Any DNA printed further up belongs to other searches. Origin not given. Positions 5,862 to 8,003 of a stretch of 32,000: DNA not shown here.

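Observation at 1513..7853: Divergent MMPL exporter plus MacB-type ABC pump plus giant helical surface protein: a candidate archaeal envelope mechanotransmission module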

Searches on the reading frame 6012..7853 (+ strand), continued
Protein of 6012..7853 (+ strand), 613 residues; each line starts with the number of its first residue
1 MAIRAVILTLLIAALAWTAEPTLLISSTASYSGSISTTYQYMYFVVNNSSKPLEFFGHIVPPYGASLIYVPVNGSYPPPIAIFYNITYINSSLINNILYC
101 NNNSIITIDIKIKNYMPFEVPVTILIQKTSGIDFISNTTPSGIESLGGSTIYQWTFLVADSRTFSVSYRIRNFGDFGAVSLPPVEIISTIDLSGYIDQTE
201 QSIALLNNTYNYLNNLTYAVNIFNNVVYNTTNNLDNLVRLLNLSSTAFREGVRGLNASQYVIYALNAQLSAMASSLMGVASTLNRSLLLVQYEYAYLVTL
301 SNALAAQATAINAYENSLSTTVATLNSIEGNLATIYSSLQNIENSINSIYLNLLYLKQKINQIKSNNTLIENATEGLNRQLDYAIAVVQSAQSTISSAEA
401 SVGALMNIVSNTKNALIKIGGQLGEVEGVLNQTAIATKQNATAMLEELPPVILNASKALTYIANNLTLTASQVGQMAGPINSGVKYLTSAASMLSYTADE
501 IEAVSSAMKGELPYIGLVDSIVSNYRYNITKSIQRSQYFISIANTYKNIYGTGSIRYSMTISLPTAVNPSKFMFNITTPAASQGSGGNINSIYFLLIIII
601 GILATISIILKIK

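Call 75: find_encoding_contigs(protein=P0116, flank=8000, max_places=1)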
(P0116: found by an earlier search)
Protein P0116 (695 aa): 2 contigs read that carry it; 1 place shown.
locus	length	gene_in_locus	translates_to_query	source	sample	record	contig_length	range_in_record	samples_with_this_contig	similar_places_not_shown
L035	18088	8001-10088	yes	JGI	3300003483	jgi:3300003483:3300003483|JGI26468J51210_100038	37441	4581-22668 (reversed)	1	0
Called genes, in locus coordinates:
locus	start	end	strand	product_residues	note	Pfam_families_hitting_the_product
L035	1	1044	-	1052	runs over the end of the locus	-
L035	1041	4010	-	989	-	PF06634:DUF1156, PF01170:UPF0020 (faint), PF03602:Cons_hypoth95 (faint)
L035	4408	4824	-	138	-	-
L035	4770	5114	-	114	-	-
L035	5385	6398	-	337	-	PF04055:Radical_SAM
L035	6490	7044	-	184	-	PF18306:LDcluster4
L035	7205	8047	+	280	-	PF00005:ABC_tran, PF02463:SMC_N (faint), PF13304:AAA_21 (faint)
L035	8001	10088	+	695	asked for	-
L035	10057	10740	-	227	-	PF02223:Thymidylate_kin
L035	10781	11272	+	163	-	-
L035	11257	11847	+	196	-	PF01658:Inos-1-P_synth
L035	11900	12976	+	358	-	PF01321:Creatinase_N, PF00557:Peptidase_M24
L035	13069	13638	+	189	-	-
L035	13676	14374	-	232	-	PF25087:GMPPB_C (faint), PF00132:Hexapep (weak), PF25084:LbH_EIF2B (weak), PF00132:Hexapep, PF14602:Hexapep_2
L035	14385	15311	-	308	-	PF07282:Cas12f1-like_TNB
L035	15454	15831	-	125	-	-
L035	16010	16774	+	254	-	-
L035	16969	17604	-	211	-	PF00578:AhpC-TSA, PF08534:Redoxin, PF10417:1-cysPrx_C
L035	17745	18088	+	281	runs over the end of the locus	PF00149:Metallophos (weak), PF12850:Metallophos_2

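Call 77: search_protein_families(library=ncbifam, proteins=[L029:6087-6962:+, L035:7205-8047:+, L030:6057-6962:+], max_evalue=1e-40)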
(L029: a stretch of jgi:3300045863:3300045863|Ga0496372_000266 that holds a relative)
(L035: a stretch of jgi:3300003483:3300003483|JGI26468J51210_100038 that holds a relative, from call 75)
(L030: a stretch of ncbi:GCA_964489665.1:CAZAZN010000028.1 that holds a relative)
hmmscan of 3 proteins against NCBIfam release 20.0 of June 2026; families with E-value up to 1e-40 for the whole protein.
L029:6087-6962:+ (291 aa): 26 families (the best 25 are shown)
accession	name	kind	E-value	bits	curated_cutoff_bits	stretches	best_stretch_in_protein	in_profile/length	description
NF007826.0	PRK10535.1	equivalog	3.6e-62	210.6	966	1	15-239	11-233/648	macrolide ABC transporter ATP-binding protein/permease MacB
TIGR02211.1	LolD_lipo_ex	equivalog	4.9e-61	206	307.75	1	9-228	3-220/221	lipoprotein-releasing ABC transporter ATP-binding protein LolD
TIGR02982.1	heterocyst_DevA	subfamily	3.4e-58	196.8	295.8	1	15-227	8-219/220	ABC exporter ATP-binding subunit, DevA family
NF008639.0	PRK11629.1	equivalog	3e-55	187.2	360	1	3-231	2-228/234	lipoprotein-releasing ABC transporter ATP-binding protein LolD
NF007027.0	PRK09493.1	equivalog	6.9e-54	182.7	379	1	26-236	15-223/240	glutamine ABC transporter ATP-binding protein GlnQ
TIGR02315.1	ABC_phnC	equivalog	2.2e-53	181.2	266.1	1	25-238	15-235/243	phosphonate ABC transporter ATP-binding protein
TIGR02673.1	FtsE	equivalog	7.9e-53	179.3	264.85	1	8-223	2-211/214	cell division ATP-binding protein FtsE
NF038007.1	ABC_ATP_DarD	equivalog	3.4e-52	177.1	375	1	14-226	7-217/218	darobactin export ABC transporter ATP-binding protein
TIGR02314.1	ABC_MetN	equivalog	2.3e-51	174.8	499.7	1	9-233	3-225/343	methionine ABC transporter ATP-binding protein MetN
TIGR03608.1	L_ocin_972_ABC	subfamily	6.5e-51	172.7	254.85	1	28-222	14-206/206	putative bacteriocin export ABC transporter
TIGR01186.1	proV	subfamily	2.5e-49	168.3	326.6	1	28-229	9-210/363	betaine/proline/choline family ABC transporter ATP-binding protein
TIGR03265.1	PhnT2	equivalog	3e-49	168.1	457.7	1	26-229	18-215/353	putative 2-aminoethylphosphonate ABC transporter ATP-binding protein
NF007879.0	PRK10584.1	equivalog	9.2e-49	166.2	336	1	19-230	17-227/228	putative ABC transporter ATP-binding protein YbbA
NF040933.2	ABC_arch_GlcV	equivalog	1.6e-47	162.1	450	1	12-228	7-221/357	glucose ABC transporter ATP-binding protein GlcV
NF008428.0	PRK11264.1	equivalog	5.6e-46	156.8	406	1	28-235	19-230/250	L-cystine ABC transporter ATP-binding protein TcyN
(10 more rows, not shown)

L035:7205-8047:+ (280 aa): 26 families (the best 25 are shown)
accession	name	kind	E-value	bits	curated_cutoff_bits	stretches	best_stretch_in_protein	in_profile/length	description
NF007826.0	PRK10535.1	equivalog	4.6e-63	213.5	966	1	2-233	3-232/648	macrolide ABC transporter ATP-binding protein/permease MacB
TIGR02211.1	LolD_lipo_ex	equivalog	1.2e-59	201.5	307.75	1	4-223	2-220/221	lipoprotein-releasing ABC transporter ATP-binding protein LolD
TIGR02673.1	FtsE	equivalog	2.6e-57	194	264.85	1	3-220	1-213/214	cell division ATP-binding protein FtsE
NF038007.1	ABC_ATP_DarD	equivalog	5.2e-57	192.8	375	1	6-222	4-218/218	darobactin export ABC transporter ATP-binding protein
TIGR02982.1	heterocyst_DevA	subfamily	8.4e-57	192.3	295.8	1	11-222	8-219/220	ABC exporter ATP-binding subunit, DevA family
NF008639.0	PRK11629.1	equivalog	2.4e-53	181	360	1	4-223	7-225/234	lipoprotein-releasing ABC transporter ATP-binding protein LolD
TIGR03608.1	L_ocin_972_ABC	subfamily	2.9e-53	180.4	254.85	1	22-214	12-203/206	putative bacteriocin export ABC transporter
TIGR02314.1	ABC_MetN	equivalog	3e-53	181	499.7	1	4-242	2-243/343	methionine ABC transporter ATP-binding protein MetN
NF007027.0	PRK09493.1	equivalog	3.5e-51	173.9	379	1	4-239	2-231/240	glutamine ABC transporter ATP-binding protein GlnQ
TIGR03265.1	PhnT2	equivalog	2.5e-49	168.4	457.7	1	20-225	16-216/353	putative 2-aminoethylphosphonate ABC transporter ATP-binding protein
NF007879.0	PRK10584.1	equivalog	1.1e-48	166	336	1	20-224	22-226/228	putative ABC transporter ATP-binding protein YbbA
TIGR01186.1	proV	subfamily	2.2e-48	165.2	326.6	1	23-227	8-213/363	betaine/proline/choline family ABC transporter ATP-binding protein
NF008338.0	PRK11124.1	equivalog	7.7e-48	163.1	369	1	22-230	16-227/242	arginine ABC transporter ATP-binding protein ArtP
TIGR02315.1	ABC_phnC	equivalog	9.3e-48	162.8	266.1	1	4-227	2-229/243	phosphonate ABC transporter ATP-binding protein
TIGR00968.1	3a0106s01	subfamily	2.6e-46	158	342.75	1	5-229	2-216/237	sulfate ABC transporter ATP-binding protein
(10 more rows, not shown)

L030:6057-6962:+ (301 aa): 29 families (the best 25 are shown)
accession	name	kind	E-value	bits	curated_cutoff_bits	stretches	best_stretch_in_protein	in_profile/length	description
TIGR02211.1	LolD_lipo_ex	equivalog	1.6e-74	250.2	307.75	1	6-224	3-220/221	lipoprotein-releasing ABC transporter ATP-binding protein LolD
NF007826.0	PRK10535.1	equivalog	1.9e-71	241.2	966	1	1-244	1-242/648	macrolide ABC transporter ATP-binding protein/permease MacB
NF008639.0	PRK11629.1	equivalog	1.1e-67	227.8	360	1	6-225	8-226/234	lipoprotein-releasing ABC transporter ATP-binding protein LolD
TIGR02982.1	heterocyst_DevA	subfamily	7.6e-61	205.5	295.8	1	6-223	3-219/220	ABC exporter ATP-binding subunit, DevA family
TIGR02673.1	FtsE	equivalog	7.4e-59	199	264.85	1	6-221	3-213/214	cell division ATP-binding protein FtsE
NF038007.1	ABC_ATP_DarD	equivalog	1.2e-58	198.2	375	1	5-223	2-218/218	darobactin export ABC transporter ATP-binding protein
NF007879.0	PRK10584.1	equivalog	1.4e-57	195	336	1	4-226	6-227/228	putative ABC transporter ATP-binding protein YbbA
TIGR03608.1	L_ocin_972_ABC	subfamily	2.1e-55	187.4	254.85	1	21-218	11-206/206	putative bacteriocin export ABC transporter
TIGR02315.1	ABC_phnC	equivalog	1.1e-53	182.2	266.1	1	5-235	2-237/243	phosphonate ABC transporter ATP-binding protein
TIGR01186.1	proV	subfamily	3.1e-53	181.2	326.6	1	24-224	9-209/363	betaine/proline/choline family ABC transporter ATP-binding protein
NF007027.0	PRK09493.1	equivalog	4e-53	180.2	379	1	20-232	13-224/240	glutamine ABC transporter ATP-binding protein GlnQ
TIGR02314.1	ABC_MetN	equivalog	5.3e-53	180.2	499.7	1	6-227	3-223/343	methionine ABC transporter ATP-binding protein MetN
TIGR03265.1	PhnT2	equivalog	6.4e-53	180.2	457.7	1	4-222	4-212/353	putative 2-aminoethylphosphonate ABC transporter ATP-binding protein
NF040933.2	ABC_arch_GlcV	equivalog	2.6e-52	177.9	450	1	6-224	4-221/357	glucose ABC transporter ATP-binding protein GlcV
TIGR00968.1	3a0106s01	subfamily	1.5e-51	175.2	342.75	1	21-223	13-209/237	sulfate ABC transporter ATP-binding protein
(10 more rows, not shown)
